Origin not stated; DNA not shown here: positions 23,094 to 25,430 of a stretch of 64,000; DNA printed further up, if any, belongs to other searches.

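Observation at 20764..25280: Tandem paralogous nonaheme cytochromes carrying T9SS sorting tails: candidate T9SS-exported extracellular electron-transfer module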

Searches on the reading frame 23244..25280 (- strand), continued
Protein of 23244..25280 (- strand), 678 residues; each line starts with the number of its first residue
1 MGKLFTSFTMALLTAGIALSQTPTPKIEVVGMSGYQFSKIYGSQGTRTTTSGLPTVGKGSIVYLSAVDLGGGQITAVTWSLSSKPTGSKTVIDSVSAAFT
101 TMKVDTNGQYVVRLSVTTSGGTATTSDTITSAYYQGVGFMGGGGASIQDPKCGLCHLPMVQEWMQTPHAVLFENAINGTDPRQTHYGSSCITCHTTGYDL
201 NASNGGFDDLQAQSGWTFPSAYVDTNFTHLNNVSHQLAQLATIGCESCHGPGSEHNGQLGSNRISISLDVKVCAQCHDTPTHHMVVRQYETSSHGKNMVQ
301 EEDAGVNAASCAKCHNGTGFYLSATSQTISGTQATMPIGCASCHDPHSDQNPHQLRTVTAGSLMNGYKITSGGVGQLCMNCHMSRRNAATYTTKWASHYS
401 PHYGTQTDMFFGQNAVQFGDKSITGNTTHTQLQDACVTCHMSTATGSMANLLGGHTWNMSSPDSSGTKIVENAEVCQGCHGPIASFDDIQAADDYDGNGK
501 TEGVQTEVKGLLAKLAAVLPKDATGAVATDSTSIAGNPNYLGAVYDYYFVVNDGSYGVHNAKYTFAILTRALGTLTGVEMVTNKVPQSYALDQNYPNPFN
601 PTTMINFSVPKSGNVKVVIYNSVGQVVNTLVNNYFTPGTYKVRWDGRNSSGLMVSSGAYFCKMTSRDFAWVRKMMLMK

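Call 36: find_related_loci(query=A1, collection=genome_contigs, flank=10000)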
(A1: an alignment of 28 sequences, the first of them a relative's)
Query A1 (678 aa) in genome_contigs; peptide patterns used: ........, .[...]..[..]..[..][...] (x = any residue, [..] = any of these).
599 stretches matched a pattern (row limit reached: there are more); 592 encode a relative of the query (tblastn E <= 1e-3); the best 80 are kept; 80 distinct loci.
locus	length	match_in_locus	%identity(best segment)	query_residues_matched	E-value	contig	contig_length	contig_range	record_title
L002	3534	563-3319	41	1-678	7e-127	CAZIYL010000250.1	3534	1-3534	MAG TPA_asm: uncultured Deferribacteres bacterium isolate binchicken_co164_28 genome assembly, contig: NODE_17348_length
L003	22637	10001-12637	36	46-678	5e-93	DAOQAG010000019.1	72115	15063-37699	MAG TPA_asm: bacterium isolate AMR_MDS_1268 NODE_238_length_72115_cov_9.429142, whole genome shotgun sequence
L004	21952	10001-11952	46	9-646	6e-115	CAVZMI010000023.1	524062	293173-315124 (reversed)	MAG: Ignavibacteriota bacterium isolate MFD04408.bin.2.180 genome assembly, contig: contig_67294, whole genome shotgun s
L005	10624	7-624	54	476-678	3e-67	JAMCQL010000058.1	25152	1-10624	MAG: Bacteroidetes bacterium isolate FK_Sedi_A_Bin.46 NODE_4178_length_25152_cov_321.872, whole genome shotgun sequence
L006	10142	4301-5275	31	271-575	3e-31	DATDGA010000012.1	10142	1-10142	MAG TPA_asm: Burkholderiales bacterium isolate SMAG_U240 k141_546, whole genome shotgun sequence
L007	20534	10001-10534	39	515-678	2e-26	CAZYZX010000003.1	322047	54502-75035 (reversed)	MAG TPA_asm: uncultured Melioribacteraceae bacterium isolate binchicken_co135_200 genome assembly, contig: NODE_47_lengt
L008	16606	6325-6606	53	586-678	3e-26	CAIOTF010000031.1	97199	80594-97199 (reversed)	MAG: uncultured Ignavibacteriae bacterium isolate KTt_bin-1621 genome assembly, contig: bin-1621:31/54, whole genome sho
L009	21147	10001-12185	47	570-678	8e-26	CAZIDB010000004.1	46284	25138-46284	MAG TPA_asm: uncultured Melioribacter sp. isolate binchicken_co20_358 genome assembly, contig: NODE_1799_length_46284_co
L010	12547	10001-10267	55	585-678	5e-25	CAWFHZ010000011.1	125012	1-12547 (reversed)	MAG: uncultured Ignavibacteria bacterium isolate MFD02416.bin.1.322 genome assembly, contig: contig_34988, whole genome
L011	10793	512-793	49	585-678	7e-25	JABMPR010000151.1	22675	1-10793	MAG: bacterium isolate bin.398 k141_3142005, whole genome shotgun sequence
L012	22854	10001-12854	46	567-678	7e-25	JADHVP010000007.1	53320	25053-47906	MAG: Ignavibacteria bacterium isolate BS750m-G4 BS-750m-C438, whole genome shotgun sequence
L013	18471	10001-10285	47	584-678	9e-25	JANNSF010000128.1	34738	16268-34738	MAG: bacterium isolate SOY_31_metabat_245 SOY_31_k141_2101253, whole genome shotgun sequence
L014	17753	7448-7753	45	577-678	1e-24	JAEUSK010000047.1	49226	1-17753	MAG: bacterium isolate new MAG-301 k141_1546051, whole genome shotgun sequence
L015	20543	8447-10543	33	1-678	8e-104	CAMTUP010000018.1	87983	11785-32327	MAG: uncultured Ignavibacteria bacterium isolate G04_MAG_00020 genome assembly, contig: G04_MAG_00020_000000000034, whol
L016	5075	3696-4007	49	576-678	3e-24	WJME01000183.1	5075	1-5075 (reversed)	MAG: candidate division KSB1 bacterium isolate Bin_228 k141_2544053, whole genome shotgun sequence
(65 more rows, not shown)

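Call 40: predict_structure(alignment_id=A1)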
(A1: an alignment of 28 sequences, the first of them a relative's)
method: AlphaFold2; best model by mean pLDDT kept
length: 678 residues; sequences in the alignment: 28
mean_pLDDT: 78.8   pTM: 0.66
mean pLDDT of the five models: 78.8, 77.5, 76.9, 67.3, 66.1
residues with pLDDT >= 90: 125; 70-90: 400; 50-70: 142; < 50: 11
segments of 3 or more residues with pLDDT < 50: 1-3
pLDDT, mean of each block of 10 residues (from residue 1): 57 52 85 79 69 89 89 90 95 94 93 94 93 82 55 75 81 89 77 86 89 91 90 88 83 68 75 76 70 63 67 79 82 78 74 63 65 70 59 65 72 63 72 76 68 68 76 82 88 81 91 89 82 71 85 85 87 80 81 66 83 88 89 84 84 84 89 78
secondary structure, 60 per line:
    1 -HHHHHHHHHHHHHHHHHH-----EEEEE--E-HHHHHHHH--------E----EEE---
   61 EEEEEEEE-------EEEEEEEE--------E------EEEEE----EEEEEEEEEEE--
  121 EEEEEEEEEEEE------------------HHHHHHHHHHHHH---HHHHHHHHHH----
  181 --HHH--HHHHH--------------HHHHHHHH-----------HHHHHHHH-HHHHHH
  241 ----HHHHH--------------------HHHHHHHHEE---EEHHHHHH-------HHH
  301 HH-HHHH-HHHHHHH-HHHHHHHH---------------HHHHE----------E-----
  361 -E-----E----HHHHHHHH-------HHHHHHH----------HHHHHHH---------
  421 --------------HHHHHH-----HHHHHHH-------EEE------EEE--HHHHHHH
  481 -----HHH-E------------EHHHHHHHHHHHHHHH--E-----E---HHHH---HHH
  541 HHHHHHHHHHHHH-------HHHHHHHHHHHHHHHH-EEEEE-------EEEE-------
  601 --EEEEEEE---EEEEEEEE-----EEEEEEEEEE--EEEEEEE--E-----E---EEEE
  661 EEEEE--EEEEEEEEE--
elements in order: H2-19 E25-29 H34-41 E55-57 E61-68 E76-83 E99-103 E108-118 E121-132 H151-163 H167-176 H188-192 H207-214 H226-233 H235-240 H245-249 H270-277 H285-290 H298-302 H304-307 H309-315 H317-324 H340-343 H373-380 H388-394 H405-411 H435-440 H446-452 E460-462 E469-471 H474-480 H504-518 H531-534 H538-553 H561-576 E578-582 E590-593 E603-609 E613-620 E626-635 E638-644 E657-665 E668-676
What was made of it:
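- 25221..25280 (-): B signal peptide (about aa 1-20, ...GIALS/QT). A helix at residues 2-19 appears in the model (call 40).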

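Call 43: fold_search(model_id=the predicted structure, library=pdb)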
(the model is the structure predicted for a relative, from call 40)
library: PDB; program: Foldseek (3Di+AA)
matches with E <= 10: 1561; with E <= 0.001: 7
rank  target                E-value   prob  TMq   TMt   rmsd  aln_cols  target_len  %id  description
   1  6i5b_B                4.4e-07  1.00  0.39  0.52   6.8       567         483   17  Crystal Structure of Outer Cell Wall Cytochrome OcwA (released 2019-09-25)
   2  6i5b_A                8.0e-07  1.00  0.37  0.50   9.9       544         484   19  Crystal Structure of Outer Cell Wall Cytochrome OcwA (released 2019-09-25)
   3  3osv_B                3.3e-04  1.00  0.11  0.49   4.1        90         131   26  The crytsal structure of FLGD from P. Aeruginosa (released 2011-05-04)
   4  3osv_D                4.8e-04  1.00  0.11  0.49   7.9        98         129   22  The crytsal structure of FLGD from P. Aeruginosa (released 2011-05-04)
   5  3osv_C                5.1e-04  1.00  0.10  0.45   9.1       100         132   22  The crytsal structure of FLGD from P. Aeruginosa (released 2011-05-04)
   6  7bj3                  6.0e-04  1.00  0.11  0.08   4.1       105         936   16  ScpA from Streptococcus pyogenes, S512A active site mutant (released 2021-05-12)
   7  7eh9_B                8.8e-04  1.00  0.10  0.44   2.6        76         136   22  Crystal structure of the flagellar hook cap fragment from Salmonella enterica serovar Typhimurium (released 2021-11-24)
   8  4g5a_A                1.2e-03  1.00  0.10  0.52   5.5        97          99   16  Crystal structure of a putative member of duf 3244 protein family (BT_1867) from Bacteroides thetaiotaomicron VPI-5482 (released 2012-09-19)
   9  4ogz_B                1.2e-03  0.28  0.11  0.15  24.5       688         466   11  Crystal structure of a putative alpha-galactosidase/melibiase (BF4189) from Bacteroides fragilis NCTC 9343 at 2.00 A r (released 2014-02-05)
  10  6za2_A                1.6e-03  1.00  0.12  0.08   5.8       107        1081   21  Crystal structure of dimeric latent PorU from Porphyromonas gingivalis (released 2021-09-29)
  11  3osv_A                1.6e-03  1.00  0.11  0.46   4.4        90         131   26  The crytsal structure of FLGD from P. Aeruginosa (released 2011-05-04)
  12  7bhq_A                1.6e-03  0.99  0.10  0.30  23.8       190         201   15  In situ assembled Salmonella FlgD hook cap complex (released 2021-05-05)
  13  7eha_C                1.7e-03  1.00  0.09  0.33   7.6        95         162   16  Crystal structure of the flagellar hook cap from Salmonella enterica serovar Typhimurium (released 2021-11-24)
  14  7eha_B                2.1e-03  1.00  0.09  0.34   4.0        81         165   21  Crystal structure of the flagellar hook cap from Salmonella enterica serovar Typhimurium (released 2021-11-24)
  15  5m11                  2.1e-03  1.00  0.11  0.10   3.5        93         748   16  Structural and functional probing of PorZ, an essential bacterial surface component of the type-IX secretion system of h (released 2016-11-09)
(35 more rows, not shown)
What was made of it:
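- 23541..24842 (-): B nonahaem core (about aa 147-580): c554-like tetrahaem part, NrfA-like pentahaem part and C-terminal helices, OcwA-type. Foldseek top hit is OcwA (call 43).
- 23247..23498 (-): B T9SS type A C-terminal sorting domain (aa 595-678). Foldseek hits to the PorU and PorZ CTDs and to a chain of the T9SS translocon complex (call 43).
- The AF2 model (pLDDT 78.8) has OcwA as its top Foldseek hit, E 4e-7, TM 0.52 (calls 40, 43).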

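Call 59: find_encoding_contigs(protein=P0009, flank=10000, max_places=1)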
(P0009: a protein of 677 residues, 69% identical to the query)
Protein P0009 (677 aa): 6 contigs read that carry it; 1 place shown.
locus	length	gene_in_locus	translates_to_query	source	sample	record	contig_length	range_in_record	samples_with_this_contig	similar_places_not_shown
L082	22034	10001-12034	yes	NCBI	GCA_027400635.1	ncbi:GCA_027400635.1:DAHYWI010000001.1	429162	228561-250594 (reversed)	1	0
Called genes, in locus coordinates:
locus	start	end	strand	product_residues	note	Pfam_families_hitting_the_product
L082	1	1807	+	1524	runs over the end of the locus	PF00989:PAS, PF08448:PAS_4, PF13426:PAS_9, PF00989:PAS, PF08447:PAS_3, PF08448:PAS_4, PF13426:PAS_9, PF00512:HisKA, +9 more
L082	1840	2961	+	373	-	PF00072:Response_reg, PF00512:HisKA, PF02518:HATPase_c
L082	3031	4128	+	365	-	PF14520:HHH_5 (weak), PF02481:DNA_processg_A, PF17782:WHD_DprA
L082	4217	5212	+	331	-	PF01073:3Beta_HSD, PF01370:Epimerase, PF02719:Polysacc_synt_2 (faint), PF04321:RmlD_sub_bind (weak), PF16363:GDP_Man_Dehyd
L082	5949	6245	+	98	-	-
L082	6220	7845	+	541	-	PF10150:RNase_E_G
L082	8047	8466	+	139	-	PF02142:MGS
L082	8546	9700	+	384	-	PF00365:PFK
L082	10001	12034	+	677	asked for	PF22113:Mtrc-MtrF_II-IV_dom (faint), PF02335:Cytochrom_C552 (faint), PF13435:Cytochrome_C554 (faint), PF14537:Cytochrom_c3_2 (faint), PF14522:Cytochrome_C7 (weak), PF09699:Paired_CXXCH_1 (weak), PF18962:Por_Secre_tail (weak), PF13860:FlgD_ig (weak)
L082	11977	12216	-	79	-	-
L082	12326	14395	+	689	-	PF09699:Paired_CXXCH_1 (faint), PF14522:Cytochrome_C7 (faint), PF14537:Cytochrom_c3_2 (faint), PF22113:Mtrc-MtrF_II-IV_dom, PF13860:FlgD_ig, PF18962:Por_Secre_tail (weak)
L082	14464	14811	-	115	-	PF08378:NERD (weak), PF02021:UPF0102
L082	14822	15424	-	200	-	PF01351:RNase_HII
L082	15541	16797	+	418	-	PF25145:NfeD1b_N, PF24961:NfeD_membrane, PF01957:NfeD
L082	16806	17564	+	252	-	PF01145:Band_7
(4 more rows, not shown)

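Call 60: find_encoding_contigs(protein=P0074, flank=10000, max_places=1)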
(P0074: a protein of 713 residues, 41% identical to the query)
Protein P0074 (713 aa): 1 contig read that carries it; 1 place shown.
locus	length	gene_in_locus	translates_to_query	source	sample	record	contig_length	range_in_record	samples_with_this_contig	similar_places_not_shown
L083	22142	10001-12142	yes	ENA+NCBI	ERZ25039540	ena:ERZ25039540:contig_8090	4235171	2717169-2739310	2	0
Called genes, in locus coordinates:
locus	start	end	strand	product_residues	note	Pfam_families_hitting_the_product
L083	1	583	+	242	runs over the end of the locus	-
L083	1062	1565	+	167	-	PF10543:ORF6N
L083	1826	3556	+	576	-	PF02463:SMC_N, PF13175:AAA_15 (weak), PF13476:AAA_23, PF13555:AAA_29 (weak)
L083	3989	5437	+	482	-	PF01406:tRNA-synt_1e, PF01921:tRNA-synt_1f (faint), PF09334:tRNA-synt_1g (weak), PF00133:tRNA-synt_1 (weak), PF09334:tRNA-synt_1g (weak), PF09190:DALR_2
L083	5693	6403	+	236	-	-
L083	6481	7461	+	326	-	-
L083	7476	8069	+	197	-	-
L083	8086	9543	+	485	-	PF03349:Toluene_X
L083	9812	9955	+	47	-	-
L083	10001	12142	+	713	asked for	PF02335:Cytochrom_C552 (faint), PF22113:Mtrc-MtrF_II-IV_dom (faint), PF13435:Cytochrome_C554 (faint), PF14522:Cytochrome_C7 (faint), PF14537:Cytochrom_c3_2 (faint), PF18962:Por_Secre_tail (weak), PF13860:FlgD_ig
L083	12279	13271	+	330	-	PF00294:PfkB, PF08543:Phos_pyr_kin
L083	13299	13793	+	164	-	PF01467:CTP_transf_like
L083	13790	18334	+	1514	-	PF05170:AsmA, PF05359:DUF748, PF27051:TamB_N (faint)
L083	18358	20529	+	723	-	PF08206:OB_RNB, PF17849:OB_Dis3 (weak), PF17876:CSD2, PF00773:RNB, PF18614:RNase_II_C_S1 (faint), PF00575:S1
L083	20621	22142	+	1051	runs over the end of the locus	PF07676:PD40 (faint), PF13485:Peptidase_MA_2, PF25174:Beta-prop_THOC3 (faint), PF00930:DPPIV_N (faint), PF26549:Tricorn_N (weak), PF26550:Tricorn_2nd, PF23381:Beta-prop_IFT122_1st (weak), PF26549:Tricorn_N (weak)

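Call 61: find_encoding_contigs(protein=P0116, flank=10000, max_places=1)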
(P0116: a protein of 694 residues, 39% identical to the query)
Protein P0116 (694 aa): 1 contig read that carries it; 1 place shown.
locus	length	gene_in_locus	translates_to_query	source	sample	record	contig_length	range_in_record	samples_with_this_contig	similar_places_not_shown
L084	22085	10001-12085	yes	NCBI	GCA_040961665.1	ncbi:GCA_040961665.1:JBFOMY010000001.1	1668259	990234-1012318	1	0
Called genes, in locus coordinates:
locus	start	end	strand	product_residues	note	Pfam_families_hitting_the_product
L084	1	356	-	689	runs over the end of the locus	PF02085:Cytochrom_CIII (faint), PF14522:Cytochrome_C7 (faint), PF22113:Mtrc-MtrF_II-IV_dom (faint), PF14537:Cytochrom_c3_2 (weak)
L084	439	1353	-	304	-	PF01292:Ni_hydr_CYTB (weak)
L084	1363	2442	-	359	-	PF09699:Paired_CXXCH_1 (faint), PF14537:Cytochrom_c3_2 (faint), PF00684:DnaJ_CXXCXGXG (faint), PF14522:Cytochrome_C7 (faint), PF22678:Cytochrom_c_NrfB-like (faint), PF22113:Mtrc-MtrF_II-IV_dom (weak)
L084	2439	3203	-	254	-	PF01292:Ni_hydr_CYTB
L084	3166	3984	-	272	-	PF01292:Ni_hydr_CYTB, PF14358:DUF4405 (faint)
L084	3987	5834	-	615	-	PF00684:DnaJ_CXXCXGXG (faint), PF02085:Cytochrom_CIII (faint), PF03264:Cytochrom_NNT (faint), PF09699:Paired_CXXCH_1 (faint), PF14522:Cytochrome_C7 (faint), PF14537:Cytochrom_c3_2 (weak), PF22113:Mtrc-MtrF_II-IV_dom (weak)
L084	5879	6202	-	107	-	-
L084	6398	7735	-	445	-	PF00072:Response_reg, PF00158:Sigma54_activat, PF14532:Sigma54_activ_2, PF07728:AAA_5 (weak), PF25601:AAA_lid_14, PF02954:HTH_8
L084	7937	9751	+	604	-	PF22113:Mtrc-MtrF_II-IV_dom (faint), PF13860:FlgD_ig, PF18962:Por_Secre_tail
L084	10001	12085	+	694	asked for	PF22113:Mtrc-MtrF_II-IV_dom (faint), PF09699:Paired_CXXCH_1 (faint), PF13435:Cytochrome_C554 (faint), PF14522:Cytochrome_C7 (faint), PF14537:Cytochrom_c3_2 (faint), PF13585:CHU_C (weak), PF13860:FlgD_ig, PF18962:Por_Secre_tail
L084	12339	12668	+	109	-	PF00037:Fer4, PF12797:Fer4_2 (faint), PF13237:Fer4_10 (faint), PF14697:Fer4_21 (faint), PF12800:Fer4_4 (faint), PF12838:Fer4_7, PF13187:Fer4_9 (weak), PF13484:Fer4_16 (faint)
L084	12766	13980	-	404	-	PF00989:PAS, PF08448:PAS_4, PF13426:PAS_9, PF00512:HisKA, PF02518:HATPase_c, PF14501:HATPase_c_5 (weak)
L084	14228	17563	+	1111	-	PF13401:AAA_22 (faint), PF24883:NPHP3_N (weak), PF25873:WHD_MalT, PF00515:TPR_1 (faint), PF07719:TPR_2 (faint), PF13181:TPR_8 (faint), PF13424:TPR_12 (faint), PF03704:BTAD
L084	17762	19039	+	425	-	PF14870:PSII_BNR (faint), PF25852:DUF6242_C (faint), PF15902:Sortilin-Vps10 (faint), PF18962:Por_Secre_tail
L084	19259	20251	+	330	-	PF00044:Gp_dh_N, PF02800:Gp_dh_C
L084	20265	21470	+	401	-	PF00162:PGK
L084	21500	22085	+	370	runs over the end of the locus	PF00155:Aminotran_1_2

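Call 63: find_encoding_contigs(protein=P0044, flank=10000, max_places=1)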
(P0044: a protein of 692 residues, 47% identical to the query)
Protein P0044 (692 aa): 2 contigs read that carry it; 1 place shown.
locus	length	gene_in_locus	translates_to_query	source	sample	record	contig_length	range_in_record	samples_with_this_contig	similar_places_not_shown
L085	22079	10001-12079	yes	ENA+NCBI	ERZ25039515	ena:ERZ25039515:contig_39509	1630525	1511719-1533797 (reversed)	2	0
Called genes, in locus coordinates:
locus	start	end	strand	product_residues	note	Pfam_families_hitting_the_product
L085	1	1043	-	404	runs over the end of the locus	PF06857:ACP, PF03328:HpcH_HpaI, PF15617:C-C_Bond_Lyase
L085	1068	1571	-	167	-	PF00694:Aconitase_C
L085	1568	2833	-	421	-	PF00330:Aconitase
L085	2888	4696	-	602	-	PF00330:Aconitase, PF00694:Aconitase_C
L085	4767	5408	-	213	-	PF01966:HD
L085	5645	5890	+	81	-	-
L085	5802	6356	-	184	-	PF05163:DinB, PF12867:DinB_2 (weak)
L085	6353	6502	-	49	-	PF04945:YHS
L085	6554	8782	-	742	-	PF01578:Cytochrom_C_asm, PF16327:CcmF_C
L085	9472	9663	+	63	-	-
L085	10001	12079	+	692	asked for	PF22113:Mtrc-MtrF_II-IV_dom (faint), PF09699:Paired_CXXCH_1 (faint), PF13435:Cytochrome_C554 (faint), PF14522:Cytochrome_C7 (faint), PF14537:Cytochrom_c3_2 (faint), PF13860:FlgD_ig (weak), PF18962:Por_Secre_tail (weak)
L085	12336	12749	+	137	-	PF26622:DUF8199 (weak)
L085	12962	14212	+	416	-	PF02321:OEP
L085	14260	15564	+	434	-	PF25919:BSH_CusB, PF25973:BSH_CzcB, PF25954:Beta-barrel_RND_2, PF25975:CzcB_C, PF25989:YknX_C (weak)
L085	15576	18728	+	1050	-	PF00873:ACR_tran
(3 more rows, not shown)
